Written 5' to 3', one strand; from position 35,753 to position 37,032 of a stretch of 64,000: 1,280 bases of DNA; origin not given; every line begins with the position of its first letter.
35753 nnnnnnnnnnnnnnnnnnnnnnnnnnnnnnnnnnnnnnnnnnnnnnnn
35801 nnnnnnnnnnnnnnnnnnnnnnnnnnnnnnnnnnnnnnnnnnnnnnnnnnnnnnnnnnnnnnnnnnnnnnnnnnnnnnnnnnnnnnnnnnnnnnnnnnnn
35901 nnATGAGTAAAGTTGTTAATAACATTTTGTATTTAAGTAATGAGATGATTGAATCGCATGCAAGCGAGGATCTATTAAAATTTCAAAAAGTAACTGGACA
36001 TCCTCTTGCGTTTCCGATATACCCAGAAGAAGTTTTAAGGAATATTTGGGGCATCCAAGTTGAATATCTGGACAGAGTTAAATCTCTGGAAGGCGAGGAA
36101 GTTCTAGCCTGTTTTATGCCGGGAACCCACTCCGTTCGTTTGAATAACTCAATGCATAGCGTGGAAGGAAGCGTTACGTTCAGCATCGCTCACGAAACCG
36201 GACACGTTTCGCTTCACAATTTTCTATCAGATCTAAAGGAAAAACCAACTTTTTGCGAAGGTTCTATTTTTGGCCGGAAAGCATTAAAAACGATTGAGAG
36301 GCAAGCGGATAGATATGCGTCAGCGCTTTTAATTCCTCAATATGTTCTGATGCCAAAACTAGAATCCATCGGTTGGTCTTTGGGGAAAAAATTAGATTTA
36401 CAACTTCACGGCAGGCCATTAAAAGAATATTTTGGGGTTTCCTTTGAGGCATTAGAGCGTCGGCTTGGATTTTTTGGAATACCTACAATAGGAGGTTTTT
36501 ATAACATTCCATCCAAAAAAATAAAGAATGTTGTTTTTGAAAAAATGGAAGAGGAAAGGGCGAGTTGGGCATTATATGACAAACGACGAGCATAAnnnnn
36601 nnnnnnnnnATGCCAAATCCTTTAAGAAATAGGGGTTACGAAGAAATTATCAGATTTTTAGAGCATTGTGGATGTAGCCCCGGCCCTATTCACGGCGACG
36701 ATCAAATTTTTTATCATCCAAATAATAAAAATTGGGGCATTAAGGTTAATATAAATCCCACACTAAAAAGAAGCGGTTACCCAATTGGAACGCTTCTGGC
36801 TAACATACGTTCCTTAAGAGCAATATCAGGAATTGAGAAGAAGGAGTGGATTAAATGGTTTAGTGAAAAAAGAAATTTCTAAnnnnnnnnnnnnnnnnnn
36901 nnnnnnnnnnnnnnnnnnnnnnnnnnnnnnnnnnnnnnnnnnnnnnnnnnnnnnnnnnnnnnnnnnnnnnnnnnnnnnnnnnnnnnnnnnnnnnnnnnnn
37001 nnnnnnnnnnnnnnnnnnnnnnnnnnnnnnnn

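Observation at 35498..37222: Small tRNA-proximal island: XRE-ImmA module plus convergent HicA-like/HicB-like genes, bounded by inverted perfect DnaA-box 10-mers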

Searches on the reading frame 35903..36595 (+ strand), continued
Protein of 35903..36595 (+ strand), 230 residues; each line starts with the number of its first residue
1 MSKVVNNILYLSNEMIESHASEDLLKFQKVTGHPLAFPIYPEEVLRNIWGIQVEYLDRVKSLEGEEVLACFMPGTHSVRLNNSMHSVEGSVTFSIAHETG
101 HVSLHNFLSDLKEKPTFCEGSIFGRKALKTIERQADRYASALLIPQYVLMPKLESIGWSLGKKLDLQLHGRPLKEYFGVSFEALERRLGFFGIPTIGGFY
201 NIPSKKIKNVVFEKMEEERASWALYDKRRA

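Call 86: search_protein_families(library=pfam, proteins=[L091:6847-7311:+, L207:2225-2731:+, L208:1507-1974:+, L204:5852-6127:+, L091:4307-5044:-, L091:5163-5396:-, L207:3009-3374:+, L208:2659-3000:+], max_evalue=0.01)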
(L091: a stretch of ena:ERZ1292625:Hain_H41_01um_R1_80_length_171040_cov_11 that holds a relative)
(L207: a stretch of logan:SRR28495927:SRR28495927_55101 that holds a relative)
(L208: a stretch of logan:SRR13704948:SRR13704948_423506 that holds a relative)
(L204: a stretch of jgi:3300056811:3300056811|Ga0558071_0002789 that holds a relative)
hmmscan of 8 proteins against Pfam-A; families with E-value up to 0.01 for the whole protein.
L091:6847-7311:+ (154 aa): 1 family
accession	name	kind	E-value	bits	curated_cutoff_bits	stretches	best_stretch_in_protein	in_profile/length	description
PF00932.25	LTD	-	4.3e-08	34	34.3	1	20-137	12-108/109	Lamin Tail Domain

L207:2225-2731:+ (168 aa): 1 family
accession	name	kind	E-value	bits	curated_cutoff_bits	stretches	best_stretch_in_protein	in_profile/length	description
PF00932.25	LTD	-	3.4e-06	27.8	34.3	1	20-151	11-108/109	Lamin Tail Domain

L208:1507-1974:+ (155 aa): 1 family
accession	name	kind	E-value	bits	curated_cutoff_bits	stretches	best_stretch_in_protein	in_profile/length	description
PF00932.25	LTD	-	9.2e-08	32.9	34.3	1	4-138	8-108/109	Lamin Tail Domain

L204:5852-6127:+ (91 aa): 1 family
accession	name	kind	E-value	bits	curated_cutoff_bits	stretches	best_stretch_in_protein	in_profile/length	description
PF13031.12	DUF3892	-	1.2e-10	42.1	22.3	1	18-89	12-71/71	Protein of unknown function (DUF3892)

L091:4307-5044:- (245 aa): 0 families

L091:5163-5396:- (77 aa): 0 families

L207:3009-3374:+ (121 aa): 0 families

L208:2659-3000:+ (113 aa): 0 families

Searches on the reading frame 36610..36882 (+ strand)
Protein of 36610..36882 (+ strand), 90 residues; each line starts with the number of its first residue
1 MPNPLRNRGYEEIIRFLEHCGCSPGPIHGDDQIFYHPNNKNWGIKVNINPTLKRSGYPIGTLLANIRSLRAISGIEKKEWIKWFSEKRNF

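Call 7: search_protein_families(library=pfam, proteins=[window:36610-36882:+], max_evalue=1)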
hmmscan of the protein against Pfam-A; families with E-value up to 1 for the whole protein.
window:36610-36882:+ (90 aa): 1 family
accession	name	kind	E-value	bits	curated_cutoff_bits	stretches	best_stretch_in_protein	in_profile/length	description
PF07927.17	HicA_toxin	-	0.0015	19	27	1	11-46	2-33/58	HicA toxin of bacterial toxin-antitoxin,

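Call 22: search_protein_families(library=ncbifam, proteins=[window:36610-36882:+], max_evalue=1)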
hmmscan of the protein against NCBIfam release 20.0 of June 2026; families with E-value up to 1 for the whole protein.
window:36610-36882:+ (90 aa): 0 families

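Call 23: search_protein_families(library=phrogs, proteins=[window:36610-36882:+], max_evalue=0.1)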
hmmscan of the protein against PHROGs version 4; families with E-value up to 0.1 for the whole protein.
window:36610-36882:+ (90 aa): 0 families

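Call 24: search_protein_families(library=padloc, proteins=[window:36610-36882:+], max_evalue=0.1)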
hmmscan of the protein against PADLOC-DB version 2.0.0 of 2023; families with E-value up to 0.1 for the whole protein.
window:36610-36882:+ (90 aa): 0 families

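Call 53: search_solved_structures(query=window:36610-36882:+, max_evalue=10)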
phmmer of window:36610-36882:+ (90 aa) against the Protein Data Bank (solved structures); distinct sequences matched with E-value up to 10: 2.
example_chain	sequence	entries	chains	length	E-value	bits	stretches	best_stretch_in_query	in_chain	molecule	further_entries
2ae6_A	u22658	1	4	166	0.81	13.1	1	38-78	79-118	acetyltransferase, GNAT family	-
6zj3_LS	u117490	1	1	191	1.1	12.6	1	28-87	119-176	Ribosomal protein uL5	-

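Call 57: search_protein_representatives(protein=window:36610-36882:+)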
Query: 90 residues. Proteins with E-value up to 0.001 (for the whole library): 14; up to 1e-10: 6; up to 1e-30: 0. The best 14 are listed.
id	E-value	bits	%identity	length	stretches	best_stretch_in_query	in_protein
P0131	1.3e-28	115.2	60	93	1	3-90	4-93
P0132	2.5e-16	75.8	49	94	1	3-87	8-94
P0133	2.9e-15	72.3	40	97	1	4-88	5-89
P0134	8.7e-15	70.8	58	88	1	2-89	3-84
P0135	1.4e-11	60.6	53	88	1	2-90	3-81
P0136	1.6e-11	60.4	46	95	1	3-89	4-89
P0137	3.8e-10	55.9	46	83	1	3-89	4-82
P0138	2.1e-08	50.3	47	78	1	3-85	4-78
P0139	1.9e-06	44.1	38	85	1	9-86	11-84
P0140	2.7e-06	43.6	43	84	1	3-89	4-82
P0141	7.4e-06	42.1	39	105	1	3-89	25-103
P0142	2.5e-05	40.5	39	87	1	4-86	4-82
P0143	1.4e-04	38.1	41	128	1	3-87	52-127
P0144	1.5e-04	38.0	31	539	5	51-82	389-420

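Call 60: predict_structure(protein=window:36610-36882:+)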
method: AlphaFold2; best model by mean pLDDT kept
length: 90 residues; sequences in the alignment: 1
mean_pLDDT: 62.1   pTM: 0.48
mean pLDDT of the five models: 62.1, 59.8, 57.7, 56.1, 55.9
residues with pLDDT >= 90: 0; 70-90: 25; 50-70: 51; < 50: 14
segments of 3 or more residues with pLDDT < 50: 1-6, 52-56
pLDDT, mean of each block of 10 residues (from residue 1): 47 72 78 71 63 49 57 60 61
secondary structure, 60 per line:
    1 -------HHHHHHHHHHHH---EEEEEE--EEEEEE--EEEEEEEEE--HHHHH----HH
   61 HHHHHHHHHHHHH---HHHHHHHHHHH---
elements in order: H8-19 E23-28 E31-36 E39-47 H50-54 H59-73 H77-87

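Call 61: search_protein_families(library=pfam, alignment_id=A5, max_evalue=0.1)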
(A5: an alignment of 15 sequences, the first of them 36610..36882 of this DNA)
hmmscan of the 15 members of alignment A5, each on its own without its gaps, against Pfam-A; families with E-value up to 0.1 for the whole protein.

A. member 1, window:36610-36882:+ (90 aa): 1 family
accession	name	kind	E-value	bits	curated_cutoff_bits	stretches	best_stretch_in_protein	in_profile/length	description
PF07927.17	HicA_toxin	-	0.0015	19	27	1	11-46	2-33/58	HicA toxin of bacterial toxin-antitoxin,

B. families by the number of members that match (of 15 scanned): 4 families
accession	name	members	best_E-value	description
PF07927.17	HicA_toxin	6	1.8e-05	HicA toxin of bacterial toxin-antitoxin,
PF05264.16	CfAFP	1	0.022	Choristoneura fumiferana antifreeze protein (CfAFP)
PF07327.16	Neuroparsin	1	0.095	Neuroparsin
PF00808.29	CBFD_NFYB_HMF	1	0.096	Histone-like transcription factor (CBF/NF-Y) and archaeal histone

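Call 65: fold_search(model_id=the predicted structure, library=pdb)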
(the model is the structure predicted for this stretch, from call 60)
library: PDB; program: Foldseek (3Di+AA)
matches with E <= 10: 291; with E <= 0.001: 0
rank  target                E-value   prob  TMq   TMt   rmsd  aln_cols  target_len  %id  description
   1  6g26_F                7.1e-02  0.99  0.50  0.70   2.7        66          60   26  The crystal structure of the Burkholderia pseudomallei HicAB complex (released 2018-10-31)
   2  1whz                  1.0e-01  0.99  0.57  0.71   2.3        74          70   23  Crystal structure of a hypothetical protein from thermus thermophilus HB8 (released 2004-11-28)
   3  6g26_E                1.2e-01  0.99  0.53  0.75   3.1        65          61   28  The crystal structure of the Burkholderia pseudomallei HicAB complex (released 2018-10-31)
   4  2jrb_MODEL_1_A        6.6e-01  0.21  0.32  0.40   6.0        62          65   13  C-terminal domain of ORF1p from mouse LINE-1 (released 2007-07-17)
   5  8oyv_A                7.5e-01  0.06  0.20  0.12  17.0       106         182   15  De novo designed Claudin fold CLF_4 (released 2023-10-18)
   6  4c26_MODEL_1_A        8.0e-01  0.57  0.44  0.56   3.1        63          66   27  Solution NMR structure of the HicA toxin from Burkholderia pseudomallei (released 2014-04-23)
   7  4py5_A                8.0e-01  0.14  0.24  0.10  10.5        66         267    9  Thermovibrio ammonificans RNase H3 in complex with 19-mer RNA/DNA (released 2014-07-30)
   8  3vza_A                9.1e-01  0.06  0.20  0.20   8.9        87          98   16  Crystal structure of the chicken Spc24-Spc25 globular domain in complex with CENP-T peptide (released 2013-04-03)
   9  8ppr_G                9.7e-01  0.08  0.23  0.19   8.4        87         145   14  Structure of the human outer kinetochore KMN network complex (released 2024-03-20)
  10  6a4x                  1.0e+00  0.23  0.26  0.19   2.3        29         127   17  Oxidase ChaP-H2 (released 2018-08-29)
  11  2g7j_MODEL_1_A        1.2e+00  0.54  0.34  0.28   2.5        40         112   20  Solution NMR structure of the putative cytoplasmic protein ygaC from Salmonella typhimurium. Northeast Structu (released 2006-05-02)
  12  5hcw_A                1.2e+00  0.16  0.27  0.23   3.6        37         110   16  Crystal structure of C-As lyase with mutations Y100H and V102F (monoclinic form) (released 2017-01-18)
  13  3vza_B                1.3e+00  0.06  0.20  0.20   8.9        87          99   16  Crystal structure of the chicken Spc24-Spc25 globular domain in complex with CENP-T peptide (released 2013-04-03)
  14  9kka_A                1.4e+00  0.18  0.29  0.09   4.2        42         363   14  Structure of the K193M mutant of transaminase PhnW from Vibrio vulnificus in complex with PLP and AEP (released 2025-11-19)
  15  2ve7_B                1.4e+00  0.07  0.25  0.12   8.1        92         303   13  Crystal structure of a bonsai version of the human Ndc80 complex (released 2008-05-13)
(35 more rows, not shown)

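Call 67: search_solved_structures(query=A5, max_evalue=10, show_alignments=3)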
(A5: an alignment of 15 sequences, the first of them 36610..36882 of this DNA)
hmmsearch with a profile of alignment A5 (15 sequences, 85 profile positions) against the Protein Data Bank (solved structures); distinct sequences matched with E-value up to 10: 3.
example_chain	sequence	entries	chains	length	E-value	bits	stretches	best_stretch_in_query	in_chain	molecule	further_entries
6g26_E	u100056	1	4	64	0.001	22.4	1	11-68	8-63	HicA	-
4c26_A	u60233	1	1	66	0.0011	22.2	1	11-68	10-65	HICA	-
1xxa_A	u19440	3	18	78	2.1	11.8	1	23-41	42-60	ARGININE REPRESSOR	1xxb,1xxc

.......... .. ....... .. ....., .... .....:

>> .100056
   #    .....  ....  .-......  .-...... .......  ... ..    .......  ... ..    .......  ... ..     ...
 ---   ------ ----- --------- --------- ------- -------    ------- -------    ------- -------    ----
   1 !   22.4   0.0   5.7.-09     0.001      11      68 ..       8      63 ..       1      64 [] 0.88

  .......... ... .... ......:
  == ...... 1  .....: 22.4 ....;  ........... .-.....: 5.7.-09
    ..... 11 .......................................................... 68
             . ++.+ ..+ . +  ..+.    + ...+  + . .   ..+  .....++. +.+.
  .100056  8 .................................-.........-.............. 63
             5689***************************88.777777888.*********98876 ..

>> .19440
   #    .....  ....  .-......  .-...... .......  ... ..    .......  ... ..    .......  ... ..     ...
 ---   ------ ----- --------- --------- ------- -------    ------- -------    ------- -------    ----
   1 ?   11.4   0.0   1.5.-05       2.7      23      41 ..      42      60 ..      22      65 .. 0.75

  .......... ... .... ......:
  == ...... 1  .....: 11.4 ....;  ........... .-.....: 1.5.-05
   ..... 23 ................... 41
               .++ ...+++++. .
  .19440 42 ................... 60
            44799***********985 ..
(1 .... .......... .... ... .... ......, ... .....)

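Call 80: find_related_loci(query=A6, collection=viral_contigs, flank=4000)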
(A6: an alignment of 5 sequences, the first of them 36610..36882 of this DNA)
Query A6 (90 aa) in viral_contigs; peptide patterns used: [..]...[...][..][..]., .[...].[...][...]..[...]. (x = any residue, [..] = any of these).
43 stretches matched a pattern, but none encodes a relative of the query by tblastn (E <= 1e-3).

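Call 81: find_encoding_contigs(protein=P0131, flank=4000, max_places=3)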
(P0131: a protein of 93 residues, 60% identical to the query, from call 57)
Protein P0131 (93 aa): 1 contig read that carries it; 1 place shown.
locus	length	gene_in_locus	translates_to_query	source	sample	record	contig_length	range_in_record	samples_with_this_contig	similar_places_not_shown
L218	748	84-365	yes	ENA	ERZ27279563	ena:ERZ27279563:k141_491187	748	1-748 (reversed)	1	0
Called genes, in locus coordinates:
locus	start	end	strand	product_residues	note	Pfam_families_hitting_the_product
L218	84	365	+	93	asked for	-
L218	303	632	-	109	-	-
